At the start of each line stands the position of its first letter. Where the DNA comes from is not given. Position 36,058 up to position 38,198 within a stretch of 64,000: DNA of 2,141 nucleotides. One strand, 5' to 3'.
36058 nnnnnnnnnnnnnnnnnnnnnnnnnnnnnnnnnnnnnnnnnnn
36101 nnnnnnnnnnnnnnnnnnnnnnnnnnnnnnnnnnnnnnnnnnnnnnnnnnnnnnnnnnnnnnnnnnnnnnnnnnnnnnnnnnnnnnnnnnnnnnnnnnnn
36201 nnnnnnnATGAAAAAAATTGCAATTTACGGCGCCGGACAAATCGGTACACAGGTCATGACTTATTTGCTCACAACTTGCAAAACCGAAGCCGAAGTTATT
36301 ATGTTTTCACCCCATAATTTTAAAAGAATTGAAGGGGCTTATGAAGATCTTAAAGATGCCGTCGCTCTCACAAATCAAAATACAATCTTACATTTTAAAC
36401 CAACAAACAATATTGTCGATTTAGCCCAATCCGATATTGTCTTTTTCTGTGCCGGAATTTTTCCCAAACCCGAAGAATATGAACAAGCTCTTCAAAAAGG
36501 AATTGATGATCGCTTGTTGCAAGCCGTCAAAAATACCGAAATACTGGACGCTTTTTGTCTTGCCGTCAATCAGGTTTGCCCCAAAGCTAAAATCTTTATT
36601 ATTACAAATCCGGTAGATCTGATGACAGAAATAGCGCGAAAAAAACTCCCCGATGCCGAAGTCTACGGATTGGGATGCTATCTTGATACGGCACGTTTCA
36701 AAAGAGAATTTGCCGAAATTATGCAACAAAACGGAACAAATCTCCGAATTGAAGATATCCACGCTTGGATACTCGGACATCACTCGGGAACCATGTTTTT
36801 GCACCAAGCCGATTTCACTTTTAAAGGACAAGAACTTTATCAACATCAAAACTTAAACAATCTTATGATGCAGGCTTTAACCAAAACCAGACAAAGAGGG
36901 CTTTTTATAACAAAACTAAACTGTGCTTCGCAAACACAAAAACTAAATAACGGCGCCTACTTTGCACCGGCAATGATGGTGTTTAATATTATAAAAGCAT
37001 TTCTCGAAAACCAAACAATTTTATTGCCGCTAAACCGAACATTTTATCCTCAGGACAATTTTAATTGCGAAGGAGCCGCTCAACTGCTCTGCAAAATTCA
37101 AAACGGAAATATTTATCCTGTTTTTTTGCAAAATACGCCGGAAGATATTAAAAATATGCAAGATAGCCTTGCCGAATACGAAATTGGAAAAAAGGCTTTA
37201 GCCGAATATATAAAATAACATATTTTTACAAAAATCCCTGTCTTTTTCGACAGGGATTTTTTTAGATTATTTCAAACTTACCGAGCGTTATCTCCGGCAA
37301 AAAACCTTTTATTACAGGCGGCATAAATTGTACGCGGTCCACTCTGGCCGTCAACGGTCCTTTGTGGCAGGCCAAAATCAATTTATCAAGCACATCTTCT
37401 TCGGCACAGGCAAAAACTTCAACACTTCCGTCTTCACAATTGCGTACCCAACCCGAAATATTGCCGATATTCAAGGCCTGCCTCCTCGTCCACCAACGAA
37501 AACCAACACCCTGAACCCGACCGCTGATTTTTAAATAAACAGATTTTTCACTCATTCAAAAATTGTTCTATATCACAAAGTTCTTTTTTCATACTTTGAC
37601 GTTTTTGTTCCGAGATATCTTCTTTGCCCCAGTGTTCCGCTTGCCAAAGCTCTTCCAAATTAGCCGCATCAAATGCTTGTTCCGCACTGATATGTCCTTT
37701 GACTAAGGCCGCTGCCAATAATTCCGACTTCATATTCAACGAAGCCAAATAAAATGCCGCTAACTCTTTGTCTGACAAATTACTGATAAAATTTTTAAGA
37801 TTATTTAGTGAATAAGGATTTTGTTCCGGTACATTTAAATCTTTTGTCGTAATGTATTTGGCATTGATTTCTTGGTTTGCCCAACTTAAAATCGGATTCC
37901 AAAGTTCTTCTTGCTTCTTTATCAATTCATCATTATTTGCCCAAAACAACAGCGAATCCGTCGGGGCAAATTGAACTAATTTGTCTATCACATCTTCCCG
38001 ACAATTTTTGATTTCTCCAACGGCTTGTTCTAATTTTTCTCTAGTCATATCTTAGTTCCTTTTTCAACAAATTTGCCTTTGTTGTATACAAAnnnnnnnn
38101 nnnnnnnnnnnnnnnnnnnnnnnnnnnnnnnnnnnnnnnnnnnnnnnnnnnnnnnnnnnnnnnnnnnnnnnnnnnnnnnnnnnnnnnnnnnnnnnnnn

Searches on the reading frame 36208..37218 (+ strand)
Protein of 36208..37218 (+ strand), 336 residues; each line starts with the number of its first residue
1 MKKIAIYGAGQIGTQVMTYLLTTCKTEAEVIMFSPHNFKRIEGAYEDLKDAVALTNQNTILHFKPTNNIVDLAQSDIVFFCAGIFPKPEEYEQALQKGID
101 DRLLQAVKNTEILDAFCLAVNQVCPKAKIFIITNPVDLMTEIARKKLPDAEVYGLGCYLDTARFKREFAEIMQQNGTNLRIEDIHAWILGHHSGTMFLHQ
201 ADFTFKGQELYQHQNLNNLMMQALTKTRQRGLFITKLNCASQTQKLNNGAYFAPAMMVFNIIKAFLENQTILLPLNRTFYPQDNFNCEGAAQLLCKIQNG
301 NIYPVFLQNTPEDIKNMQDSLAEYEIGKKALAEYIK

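Call 11: search_protein_families(library=pfam, proteins=[window:36208-37218:+], max_evalue=0.01)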
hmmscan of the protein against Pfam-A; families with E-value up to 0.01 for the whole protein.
window:36208-37218:+ (336 aa): 3 families
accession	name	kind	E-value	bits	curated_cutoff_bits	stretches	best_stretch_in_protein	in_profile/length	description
PF00056.29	Ldh_1_N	-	8.8e-16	58.7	27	1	3-146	2-131/141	lactate/malate dehydrogenase, NAD binding domain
PF02866.23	Ldh_1_C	-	0.002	18.6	22.6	1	159-232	3-76/174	lactate/malate dehydrogenase, alpha/beta C-terminal domain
PF01118.30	Semialdhyde_dh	-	0.0089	16.9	26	0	3-98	1-90/121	Semialdehyde dehydrogenase, NAD binding domain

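Call 12: find_encoding_contigs(protein=window:36208-37218:+, flank=10000, max_places=10)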
Protein window:36208-37218:+ (336 aa): 8 contigs read that carry it; 7 places shown.
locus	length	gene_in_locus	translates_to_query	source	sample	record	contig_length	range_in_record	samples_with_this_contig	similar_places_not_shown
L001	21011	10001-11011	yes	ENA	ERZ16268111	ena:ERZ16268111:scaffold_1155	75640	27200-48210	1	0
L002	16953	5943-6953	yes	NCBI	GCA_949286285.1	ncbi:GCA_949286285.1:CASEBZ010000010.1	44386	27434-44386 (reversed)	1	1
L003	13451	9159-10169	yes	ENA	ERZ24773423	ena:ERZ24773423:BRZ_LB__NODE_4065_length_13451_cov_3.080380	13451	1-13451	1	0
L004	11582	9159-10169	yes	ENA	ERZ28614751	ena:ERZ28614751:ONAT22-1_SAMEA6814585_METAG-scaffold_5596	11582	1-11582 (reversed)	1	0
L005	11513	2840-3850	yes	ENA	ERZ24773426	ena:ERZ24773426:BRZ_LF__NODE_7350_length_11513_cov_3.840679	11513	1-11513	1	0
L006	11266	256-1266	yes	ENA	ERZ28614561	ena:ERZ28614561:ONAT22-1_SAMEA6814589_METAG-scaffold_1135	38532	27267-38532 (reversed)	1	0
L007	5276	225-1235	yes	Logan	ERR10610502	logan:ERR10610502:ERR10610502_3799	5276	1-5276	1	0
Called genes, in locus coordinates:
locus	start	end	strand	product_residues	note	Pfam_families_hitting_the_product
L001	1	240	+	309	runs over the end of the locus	PF01795:Methyltransf_5, PF01728:FtsJ (faint)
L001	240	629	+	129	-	-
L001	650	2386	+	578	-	PF03717:PBP_dimer, PF00905:Transpeptidase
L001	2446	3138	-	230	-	-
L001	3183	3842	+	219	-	-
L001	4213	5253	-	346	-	PF00022:Actin, PF06723:MreB_Mbl, PF11104:PilM_2 (faint), PF00012:HSP70, PF14450:FtsA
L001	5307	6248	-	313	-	PF01715:IPPT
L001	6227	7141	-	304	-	PF01820:Dala_Dala_lig_N, PF02222:ATP-grasp (weak), PF02655:ATP-grasp_3, PF07478:Dala_Dala_lig_C, PF13535:ATP-grasp_4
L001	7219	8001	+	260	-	PF11306:DUF3108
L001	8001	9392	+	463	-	PF01136:Peptidase_U32, PF16325:Peptidase_U32_C (faint)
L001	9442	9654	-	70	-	-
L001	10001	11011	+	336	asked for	PF00056:Ldh_1_N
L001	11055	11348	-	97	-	PF00708:Acylphosphatase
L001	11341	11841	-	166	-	PF07542:ATP12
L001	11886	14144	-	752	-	PF05170:AsmA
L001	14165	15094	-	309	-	PF00849:PseudoU_synth_2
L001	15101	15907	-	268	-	PF06414:Zeta_toxin, PF13401:AAA_22 (faint), PF13521:AAA_28 (weak), PF13671:AAA_33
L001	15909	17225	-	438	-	PF05496:RuvB_N, PF00004:AAA, PF07728:AAA_5 (weak), PF13173:AAA_14 (weak), PF16193:AAA_assoc_2, PF12002:MgsA_C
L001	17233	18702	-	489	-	-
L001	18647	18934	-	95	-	-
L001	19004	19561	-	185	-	PF02631:RecX_HTH2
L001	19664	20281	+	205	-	-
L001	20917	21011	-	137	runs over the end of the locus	PF04379:DUF525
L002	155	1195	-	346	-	PF00022:Actin, PF06723:MreB_Mbl, PF11104:PilM_2 (faint), PF00012:HSP70, PF14450:FtsA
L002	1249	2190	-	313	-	PF01715:IPPT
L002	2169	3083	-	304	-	PF01820:Dala_Dala_lig_N, PF02222:ATP-grasp (weak), PF02655:ATP-grasp_3, PF07478:Dala_Dala_lig_C, PF13535:ATP-grasp_4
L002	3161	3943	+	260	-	PF11306:DUF3108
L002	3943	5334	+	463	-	PF01136:Peptidase_U32, PF16325:Peptidase_U32_C (faint)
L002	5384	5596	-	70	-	-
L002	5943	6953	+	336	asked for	PF00056:Ldh_1_N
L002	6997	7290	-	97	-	PF00708:Acylphosphatase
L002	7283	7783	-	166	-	PF07542:ATP12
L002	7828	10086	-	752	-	PF05170:AsmA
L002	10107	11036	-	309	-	PF00849:PseudoU_synth_2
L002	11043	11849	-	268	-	PF06414:Zeta_toxin, PF13401:AAA_22 (faint), PF13521:AAA_28 (weak), PF13671:AAA_33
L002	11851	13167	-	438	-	PF05496:RuvB_N, PF00004:AAA, PF07728:AAA_5 (weak), PF13173:AAA_14 (weak), PF16193:AAA_assoc_2, PF12002:MgsA_C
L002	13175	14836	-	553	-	-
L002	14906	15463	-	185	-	PF02631:RecX_HTH2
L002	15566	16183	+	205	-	-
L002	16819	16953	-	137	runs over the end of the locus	PF04379:DUF525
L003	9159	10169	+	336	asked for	PF00056:Ldh_1_N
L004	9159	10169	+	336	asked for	PF00056:Ldh_1_N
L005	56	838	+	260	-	PF11306:DUF3108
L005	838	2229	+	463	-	PF01136:Peptidase_U32, PF16325:Peptidase_U32_C (weak)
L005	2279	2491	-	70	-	-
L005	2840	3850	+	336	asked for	PF00056:Ldh_1_N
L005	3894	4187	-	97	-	PF00708:Acylphosphatase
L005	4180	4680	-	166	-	PF07542:ATP12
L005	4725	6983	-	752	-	PF05170:AsmA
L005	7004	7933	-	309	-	PF00849:PseudoU_synth_2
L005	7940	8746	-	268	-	PF06414:Zeta_toxin, PF13401:AAA_22 (weak), PF13521:AAA_28 (weak), PF13671:AAA_33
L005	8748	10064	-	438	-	PF05496:RuvB_N, PF00004:AAA, PF07728:AAA_5 (weak), PF13173:AAA_14 (weak), PF16193:AAA_assoc_2, PF12002:MgsA_C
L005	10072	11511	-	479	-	?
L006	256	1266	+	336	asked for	PF00056:Ldh_1_N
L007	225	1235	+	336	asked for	PF00056:Ldh_1_N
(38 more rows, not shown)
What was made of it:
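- Tried and rejected: The neighbouring genes are housekeeping genes (calls 11, 12).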

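Call 42: search_protein_families(library=ncbifam, proteins=[window:36208-37218:+], max_evalue=1)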
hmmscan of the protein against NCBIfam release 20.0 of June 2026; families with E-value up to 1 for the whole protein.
window:36208-37218:+ (336 aa): 11 families
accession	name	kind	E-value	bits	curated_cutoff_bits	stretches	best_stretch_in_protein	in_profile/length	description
NF004863.0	PRK06223.1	subfamily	1.2e-36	126.4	283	1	1-280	3-256/313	malate dehydrogenase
TIGR01771.1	L-LDH-NAD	equivalog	3.1e-26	92.4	303.55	1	7-278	2-251/299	L-lactate dehydrogenase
NF000824.0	PRK00066.1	subfamily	3.6e-25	88.9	339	1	2-276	7-259/316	L-lactate dehydrogenase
TIGR01763.1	MalateDH_bact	equivalog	8e-19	67.9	351.85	1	2-275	2-249/305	malate dehydrogenase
TIGR01772.1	MDH_euk_gproteo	equivalog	3e-09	36.6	273.05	1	3-197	1-180/313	malate dehydrogenase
TIGR01759.1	MalateDH-SF1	subfamily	0.0002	20.5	345.65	1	32-237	39-236/327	malate dehydrogenase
NF003916.0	PRK05442.1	equivalog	0.00026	20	271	1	108-238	105-235/328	malate dehydrogenase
NF041314.1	Malate_DH_Halo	equivalog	0.00041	19.6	550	1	3-195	3-179/304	malate dehydrogenase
TIGR01534.1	GAPDH-I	equivalog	0.0014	17.9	367.2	1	43-126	48-143/330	type I glyceraldehyde-3-phosphate dehydrogenase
NF011657.0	PRK15076.1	subfamily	0.034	12.7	486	1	104-158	119-171/432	alpha-galactosidase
NF033708.1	T9SS_Cterm_ChiA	domain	0.095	12.6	40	1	207-242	11-46/55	T9SS sorting signal type C domain-containing protein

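Call 77: list_cluster_members(proteins=[window:36208-37218:+, window:32177-33091:-, window:33951-35342:+, window:35392-35604:-])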
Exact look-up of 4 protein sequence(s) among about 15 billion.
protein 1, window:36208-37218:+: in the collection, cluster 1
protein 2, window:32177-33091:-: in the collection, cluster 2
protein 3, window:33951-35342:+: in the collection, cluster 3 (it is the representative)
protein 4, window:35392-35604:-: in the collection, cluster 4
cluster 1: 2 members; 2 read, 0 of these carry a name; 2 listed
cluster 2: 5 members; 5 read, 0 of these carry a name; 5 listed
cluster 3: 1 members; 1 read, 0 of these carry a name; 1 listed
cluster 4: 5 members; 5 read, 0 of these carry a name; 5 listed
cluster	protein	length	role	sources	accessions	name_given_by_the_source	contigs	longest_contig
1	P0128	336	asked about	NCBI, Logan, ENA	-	-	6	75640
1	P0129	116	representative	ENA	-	-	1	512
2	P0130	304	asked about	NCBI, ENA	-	-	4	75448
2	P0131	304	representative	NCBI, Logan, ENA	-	-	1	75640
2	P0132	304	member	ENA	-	-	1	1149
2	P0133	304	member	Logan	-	-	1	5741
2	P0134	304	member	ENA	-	-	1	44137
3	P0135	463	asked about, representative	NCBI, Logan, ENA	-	-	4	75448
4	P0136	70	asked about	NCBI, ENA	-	-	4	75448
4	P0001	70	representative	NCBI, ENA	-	-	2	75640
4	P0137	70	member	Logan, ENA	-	-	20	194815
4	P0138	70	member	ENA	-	-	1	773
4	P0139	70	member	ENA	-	-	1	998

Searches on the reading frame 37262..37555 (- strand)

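Call 11: search_protein_families(library=pfam, proteins=[window:37262-37555:-], max_evalue=0.01)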
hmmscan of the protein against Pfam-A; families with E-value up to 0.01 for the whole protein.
window:37262-37555:- (97 aa): 1 family
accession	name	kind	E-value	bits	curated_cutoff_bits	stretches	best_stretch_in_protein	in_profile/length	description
PF00708.24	Acylphosphatase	-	1.2e-20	74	22.5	1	7-77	2-71/85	Acylphosphatase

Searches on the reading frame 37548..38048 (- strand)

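Call 11: search_protein_families(library=pfam, proteins=[window:37548-38048:-], max_evalue=0.01)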
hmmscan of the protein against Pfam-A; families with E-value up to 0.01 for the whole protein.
window:37548-38048:- (166 aa): 1 family
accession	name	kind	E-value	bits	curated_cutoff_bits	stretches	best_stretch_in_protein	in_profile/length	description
PF07542.16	ATP12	-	2e-08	34.8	27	1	15-58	80-124/124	ATP12 chaperone protein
